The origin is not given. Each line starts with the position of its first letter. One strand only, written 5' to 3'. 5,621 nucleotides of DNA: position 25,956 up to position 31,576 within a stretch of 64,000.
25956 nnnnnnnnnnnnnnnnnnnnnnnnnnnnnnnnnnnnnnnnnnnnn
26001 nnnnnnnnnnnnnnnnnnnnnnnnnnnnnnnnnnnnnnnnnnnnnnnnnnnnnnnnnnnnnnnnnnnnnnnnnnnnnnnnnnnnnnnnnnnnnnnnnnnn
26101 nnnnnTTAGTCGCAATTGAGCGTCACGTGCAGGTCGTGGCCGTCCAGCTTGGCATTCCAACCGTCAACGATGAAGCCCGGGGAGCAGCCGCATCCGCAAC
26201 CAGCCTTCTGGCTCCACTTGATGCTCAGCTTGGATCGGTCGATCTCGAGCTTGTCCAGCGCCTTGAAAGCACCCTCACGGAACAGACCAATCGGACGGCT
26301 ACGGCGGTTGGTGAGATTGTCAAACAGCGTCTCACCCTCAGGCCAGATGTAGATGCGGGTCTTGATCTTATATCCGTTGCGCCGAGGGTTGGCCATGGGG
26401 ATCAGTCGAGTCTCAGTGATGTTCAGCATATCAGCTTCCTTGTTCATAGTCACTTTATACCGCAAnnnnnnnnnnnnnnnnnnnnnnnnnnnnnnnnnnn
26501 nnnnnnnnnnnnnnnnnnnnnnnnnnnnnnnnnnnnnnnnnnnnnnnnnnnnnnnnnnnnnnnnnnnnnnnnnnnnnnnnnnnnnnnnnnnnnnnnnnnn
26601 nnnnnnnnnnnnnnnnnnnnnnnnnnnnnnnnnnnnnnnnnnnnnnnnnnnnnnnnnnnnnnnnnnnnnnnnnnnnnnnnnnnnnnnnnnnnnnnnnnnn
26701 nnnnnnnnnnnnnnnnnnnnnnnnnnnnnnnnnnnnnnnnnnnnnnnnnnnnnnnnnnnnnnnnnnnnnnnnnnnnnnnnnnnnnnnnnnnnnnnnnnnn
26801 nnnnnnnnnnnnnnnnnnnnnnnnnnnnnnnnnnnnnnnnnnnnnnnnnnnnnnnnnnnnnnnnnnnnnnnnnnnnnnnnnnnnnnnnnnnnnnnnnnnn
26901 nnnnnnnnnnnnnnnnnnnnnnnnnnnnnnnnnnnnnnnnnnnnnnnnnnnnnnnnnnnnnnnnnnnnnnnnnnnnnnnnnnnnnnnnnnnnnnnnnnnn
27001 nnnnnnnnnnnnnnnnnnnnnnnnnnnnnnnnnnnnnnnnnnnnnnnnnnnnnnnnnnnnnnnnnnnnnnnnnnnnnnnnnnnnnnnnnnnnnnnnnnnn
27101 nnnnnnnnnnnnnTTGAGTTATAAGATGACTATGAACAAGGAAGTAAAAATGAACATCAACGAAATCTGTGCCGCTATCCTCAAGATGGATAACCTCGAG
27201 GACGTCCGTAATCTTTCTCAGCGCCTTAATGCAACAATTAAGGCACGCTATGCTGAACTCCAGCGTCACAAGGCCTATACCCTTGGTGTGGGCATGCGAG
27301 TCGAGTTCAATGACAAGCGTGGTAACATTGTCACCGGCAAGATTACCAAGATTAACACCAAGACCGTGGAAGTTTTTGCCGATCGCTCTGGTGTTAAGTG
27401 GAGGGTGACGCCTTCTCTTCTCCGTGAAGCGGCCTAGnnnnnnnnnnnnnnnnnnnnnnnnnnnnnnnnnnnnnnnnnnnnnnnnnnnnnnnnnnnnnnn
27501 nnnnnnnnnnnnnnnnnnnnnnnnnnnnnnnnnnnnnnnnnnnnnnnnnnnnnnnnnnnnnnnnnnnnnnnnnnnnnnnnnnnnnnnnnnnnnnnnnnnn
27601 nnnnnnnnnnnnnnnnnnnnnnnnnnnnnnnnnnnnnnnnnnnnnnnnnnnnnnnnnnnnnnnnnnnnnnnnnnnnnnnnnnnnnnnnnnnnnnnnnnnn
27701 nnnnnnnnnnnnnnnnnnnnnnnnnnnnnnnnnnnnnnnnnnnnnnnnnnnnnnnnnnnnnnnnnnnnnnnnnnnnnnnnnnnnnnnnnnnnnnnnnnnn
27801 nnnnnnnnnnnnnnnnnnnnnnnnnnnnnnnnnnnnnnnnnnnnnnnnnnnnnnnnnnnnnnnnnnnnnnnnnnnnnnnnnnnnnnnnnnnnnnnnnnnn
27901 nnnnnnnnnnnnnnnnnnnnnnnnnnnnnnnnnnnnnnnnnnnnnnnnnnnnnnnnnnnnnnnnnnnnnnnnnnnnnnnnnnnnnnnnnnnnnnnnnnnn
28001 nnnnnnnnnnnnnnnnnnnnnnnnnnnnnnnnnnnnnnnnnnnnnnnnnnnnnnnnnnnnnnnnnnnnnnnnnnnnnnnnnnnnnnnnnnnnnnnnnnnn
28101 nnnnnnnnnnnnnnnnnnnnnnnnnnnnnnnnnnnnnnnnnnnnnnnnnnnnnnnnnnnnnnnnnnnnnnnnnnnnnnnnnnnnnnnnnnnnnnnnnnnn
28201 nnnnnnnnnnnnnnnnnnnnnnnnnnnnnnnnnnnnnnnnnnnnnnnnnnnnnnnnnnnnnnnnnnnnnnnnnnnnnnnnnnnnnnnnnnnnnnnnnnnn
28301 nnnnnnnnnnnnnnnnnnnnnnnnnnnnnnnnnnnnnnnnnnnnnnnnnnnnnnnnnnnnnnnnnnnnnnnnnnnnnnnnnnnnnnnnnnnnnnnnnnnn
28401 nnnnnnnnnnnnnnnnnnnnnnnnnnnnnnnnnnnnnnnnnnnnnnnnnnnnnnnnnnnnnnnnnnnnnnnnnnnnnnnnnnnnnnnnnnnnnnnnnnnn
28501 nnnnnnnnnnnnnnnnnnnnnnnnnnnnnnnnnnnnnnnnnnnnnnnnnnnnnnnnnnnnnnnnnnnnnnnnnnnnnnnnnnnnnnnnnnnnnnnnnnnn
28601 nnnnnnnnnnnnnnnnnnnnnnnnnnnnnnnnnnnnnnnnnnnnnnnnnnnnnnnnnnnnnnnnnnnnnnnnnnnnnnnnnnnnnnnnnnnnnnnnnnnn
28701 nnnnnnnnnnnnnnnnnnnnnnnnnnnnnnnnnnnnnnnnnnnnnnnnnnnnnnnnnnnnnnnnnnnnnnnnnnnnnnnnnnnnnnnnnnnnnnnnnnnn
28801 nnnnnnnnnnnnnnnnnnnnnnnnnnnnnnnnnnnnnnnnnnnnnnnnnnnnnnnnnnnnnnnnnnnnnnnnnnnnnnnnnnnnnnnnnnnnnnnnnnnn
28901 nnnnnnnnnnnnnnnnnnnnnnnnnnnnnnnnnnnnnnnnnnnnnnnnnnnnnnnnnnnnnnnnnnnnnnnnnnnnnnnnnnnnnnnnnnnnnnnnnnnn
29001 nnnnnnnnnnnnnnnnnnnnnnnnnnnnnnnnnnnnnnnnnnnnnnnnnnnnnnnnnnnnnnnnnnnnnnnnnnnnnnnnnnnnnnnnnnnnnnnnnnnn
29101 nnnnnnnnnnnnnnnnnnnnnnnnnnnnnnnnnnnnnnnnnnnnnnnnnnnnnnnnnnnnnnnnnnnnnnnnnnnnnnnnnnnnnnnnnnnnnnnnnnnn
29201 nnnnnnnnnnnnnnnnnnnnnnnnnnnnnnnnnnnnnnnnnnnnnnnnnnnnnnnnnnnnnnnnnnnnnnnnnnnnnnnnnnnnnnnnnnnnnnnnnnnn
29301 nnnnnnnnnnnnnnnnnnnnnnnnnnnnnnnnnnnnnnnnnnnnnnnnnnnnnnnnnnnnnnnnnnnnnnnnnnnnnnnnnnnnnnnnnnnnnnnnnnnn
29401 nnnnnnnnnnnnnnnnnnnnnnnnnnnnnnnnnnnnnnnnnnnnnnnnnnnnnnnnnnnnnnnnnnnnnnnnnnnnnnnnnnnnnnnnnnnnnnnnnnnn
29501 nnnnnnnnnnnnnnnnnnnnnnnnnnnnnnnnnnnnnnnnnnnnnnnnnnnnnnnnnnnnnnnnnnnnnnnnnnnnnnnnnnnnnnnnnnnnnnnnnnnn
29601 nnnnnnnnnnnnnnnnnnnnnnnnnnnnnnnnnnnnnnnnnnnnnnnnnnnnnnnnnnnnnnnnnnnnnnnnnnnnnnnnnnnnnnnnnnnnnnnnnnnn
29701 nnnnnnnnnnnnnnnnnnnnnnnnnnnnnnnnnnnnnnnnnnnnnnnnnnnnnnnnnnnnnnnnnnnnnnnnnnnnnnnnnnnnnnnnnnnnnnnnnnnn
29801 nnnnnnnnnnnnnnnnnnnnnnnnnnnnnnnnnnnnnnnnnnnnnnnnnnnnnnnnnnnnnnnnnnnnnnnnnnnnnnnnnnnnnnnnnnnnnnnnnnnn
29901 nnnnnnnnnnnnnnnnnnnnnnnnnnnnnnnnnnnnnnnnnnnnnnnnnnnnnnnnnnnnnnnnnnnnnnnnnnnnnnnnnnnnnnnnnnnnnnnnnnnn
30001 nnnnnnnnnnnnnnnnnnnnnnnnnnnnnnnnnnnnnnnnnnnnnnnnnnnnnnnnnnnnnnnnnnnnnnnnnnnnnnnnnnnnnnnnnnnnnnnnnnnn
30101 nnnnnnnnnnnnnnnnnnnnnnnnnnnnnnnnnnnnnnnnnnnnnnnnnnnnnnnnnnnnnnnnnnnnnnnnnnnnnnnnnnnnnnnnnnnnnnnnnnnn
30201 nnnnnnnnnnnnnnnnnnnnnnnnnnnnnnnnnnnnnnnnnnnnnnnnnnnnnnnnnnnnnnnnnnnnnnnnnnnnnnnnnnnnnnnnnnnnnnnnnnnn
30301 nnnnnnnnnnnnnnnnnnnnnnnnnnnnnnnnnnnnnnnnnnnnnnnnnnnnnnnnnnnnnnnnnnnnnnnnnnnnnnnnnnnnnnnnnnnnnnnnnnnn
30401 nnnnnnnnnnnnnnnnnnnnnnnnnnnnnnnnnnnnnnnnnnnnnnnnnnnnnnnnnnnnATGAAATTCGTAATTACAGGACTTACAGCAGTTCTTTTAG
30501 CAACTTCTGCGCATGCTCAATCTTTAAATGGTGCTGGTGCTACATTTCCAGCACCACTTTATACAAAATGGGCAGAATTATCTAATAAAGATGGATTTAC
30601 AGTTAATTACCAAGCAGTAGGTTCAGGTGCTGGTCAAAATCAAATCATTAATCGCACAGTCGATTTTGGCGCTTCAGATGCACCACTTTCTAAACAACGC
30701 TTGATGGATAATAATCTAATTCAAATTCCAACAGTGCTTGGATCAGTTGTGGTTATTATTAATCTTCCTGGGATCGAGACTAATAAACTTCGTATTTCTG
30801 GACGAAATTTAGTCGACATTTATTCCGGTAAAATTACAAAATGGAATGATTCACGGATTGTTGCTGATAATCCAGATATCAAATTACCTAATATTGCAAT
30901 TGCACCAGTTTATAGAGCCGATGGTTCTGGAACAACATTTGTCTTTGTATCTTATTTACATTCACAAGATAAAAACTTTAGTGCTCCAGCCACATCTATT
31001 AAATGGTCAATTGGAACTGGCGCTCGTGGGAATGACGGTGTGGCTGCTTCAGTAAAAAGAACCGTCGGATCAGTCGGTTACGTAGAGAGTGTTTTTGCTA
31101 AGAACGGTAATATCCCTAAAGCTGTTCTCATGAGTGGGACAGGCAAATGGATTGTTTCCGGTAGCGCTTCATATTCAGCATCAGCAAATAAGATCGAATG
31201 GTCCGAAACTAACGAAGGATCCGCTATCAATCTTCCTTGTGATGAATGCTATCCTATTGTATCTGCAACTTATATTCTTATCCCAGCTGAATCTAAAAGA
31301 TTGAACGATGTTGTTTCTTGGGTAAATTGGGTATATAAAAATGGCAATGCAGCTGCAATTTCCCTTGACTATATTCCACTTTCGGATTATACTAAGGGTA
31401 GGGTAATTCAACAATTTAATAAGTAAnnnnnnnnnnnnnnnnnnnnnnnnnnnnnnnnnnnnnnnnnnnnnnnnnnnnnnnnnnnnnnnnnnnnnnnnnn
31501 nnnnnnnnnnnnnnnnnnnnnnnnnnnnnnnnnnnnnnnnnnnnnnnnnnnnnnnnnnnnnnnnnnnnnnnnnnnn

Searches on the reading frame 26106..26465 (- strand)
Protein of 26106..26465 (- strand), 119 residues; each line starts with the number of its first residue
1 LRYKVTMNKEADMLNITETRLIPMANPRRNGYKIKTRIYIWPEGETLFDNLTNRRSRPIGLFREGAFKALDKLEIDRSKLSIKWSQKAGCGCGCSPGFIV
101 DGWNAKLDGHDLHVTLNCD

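Call 24: search_protein_families(library=pfam, proteins=[window:26106-26465:-], max_evalue=0.05)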
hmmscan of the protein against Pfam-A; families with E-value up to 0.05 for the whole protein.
window:26106-26465:- (119 aa): 0 families

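Call 25: search_protein_families(library=phrogs, proteins=[window:26106-26465:-], max_evalue=0.01)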
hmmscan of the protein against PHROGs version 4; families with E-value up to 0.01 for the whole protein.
window:26106-26465:- (119 aa): 1 family
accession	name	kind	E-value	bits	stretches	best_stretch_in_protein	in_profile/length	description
phrog_26333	-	unknown function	4.8e-08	34.2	1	74-110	113-146/159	-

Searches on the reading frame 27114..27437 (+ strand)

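Call 24: search_protein_families(library=pfam, proteins=[window:27114-27437:+], max_evalue=0.05)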
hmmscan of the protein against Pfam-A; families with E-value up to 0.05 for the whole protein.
window:27114-27437:+ (107 aa): 2 families
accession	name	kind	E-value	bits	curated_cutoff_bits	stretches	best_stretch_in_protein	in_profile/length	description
PF20260.4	PUA_4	-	0.0088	16.6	23.9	1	58-87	16-45/48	RNA methyltransferase PUA domain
PF22148.1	Fervidolysin_NPro-like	-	0.04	14.8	21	0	7-49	38-80/81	Fervidolysin N-terminal prodomain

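Call 25: search_protein_families(library=phrogs, proteins=[window:27114-27437:+], max_evalue=0.01)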
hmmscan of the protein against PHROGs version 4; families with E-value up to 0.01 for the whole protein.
window:27114-27437:+ (107 aa): 3 families
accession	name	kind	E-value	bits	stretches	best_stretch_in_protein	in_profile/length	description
phrog_10017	-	unknown function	0.0041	18.4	1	47-101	23-82/114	-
phrog_2251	-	unknown function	0.0077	17.5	0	57-104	10-60/74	-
phrog_37019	-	unknown function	0.008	17.3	0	54-96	6-49/79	-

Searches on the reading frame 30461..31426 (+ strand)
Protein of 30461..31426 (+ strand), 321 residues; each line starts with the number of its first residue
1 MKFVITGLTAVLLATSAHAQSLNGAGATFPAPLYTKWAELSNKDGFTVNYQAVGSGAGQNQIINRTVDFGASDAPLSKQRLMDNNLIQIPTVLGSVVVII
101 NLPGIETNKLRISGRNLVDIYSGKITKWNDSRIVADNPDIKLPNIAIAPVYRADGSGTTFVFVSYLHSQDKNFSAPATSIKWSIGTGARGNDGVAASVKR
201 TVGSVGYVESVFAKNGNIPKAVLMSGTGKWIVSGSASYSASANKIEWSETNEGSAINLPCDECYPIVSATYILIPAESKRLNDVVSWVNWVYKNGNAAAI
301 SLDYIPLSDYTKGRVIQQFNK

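Call 50: find_homologous_proteins(query=window:30461-31426:+, max_evalue=1e-10)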
Query window:30461-31426:+ (321 aa): 8000 proteins with E <= 1e-10 among 8000 candidates; the best 120 are listed.
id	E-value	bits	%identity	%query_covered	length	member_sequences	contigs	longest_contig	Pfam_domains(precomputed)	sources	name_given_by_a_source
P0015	3.7e-208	708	100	100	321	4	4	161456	PF01547.31,PF12849.13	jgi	-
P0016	1.7e-181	621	86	100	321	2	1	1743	PF01547.31,PF12849.13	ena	-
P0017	3.6e-173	593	80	100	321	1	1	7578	PF01547.31,PF12849.13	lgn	-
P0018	1.3e-158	545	74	99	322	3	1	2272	PF12849.13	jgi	jgi:phosphate transport system substrate-binding protein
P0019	7.7e-158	543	74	100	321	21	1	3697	PF01547.31,PF12849.13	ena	-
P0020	4.7e-157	540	72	100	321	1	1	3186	PF12849.13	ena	-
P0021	5.3e-157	540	73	99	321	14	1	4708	PF01547.31,PF12849.13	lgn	-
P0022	1.1e-156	539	73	100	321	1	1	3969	PF12849.13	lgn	-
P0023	1.6e-155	535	72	100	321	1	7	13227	PF12849.13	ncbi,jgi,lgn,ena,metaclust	metaclust:\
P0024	2.4e-155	535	71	100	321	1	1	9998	PF12849.13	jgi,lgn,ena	-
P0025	2.8e-155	534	72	100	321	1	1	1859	PF12849.13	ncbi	-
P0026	4.5e-155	534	71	100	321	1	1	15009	PF12849.13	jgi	-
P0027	6.6e-155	533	71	100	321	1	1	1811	PF12849.13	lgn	-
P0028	2.4e-154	531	71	100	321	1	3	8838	PF12849.13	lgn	-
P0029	2.4e-154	531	69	100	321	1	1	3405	PF01547.31,PF12849.13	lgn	-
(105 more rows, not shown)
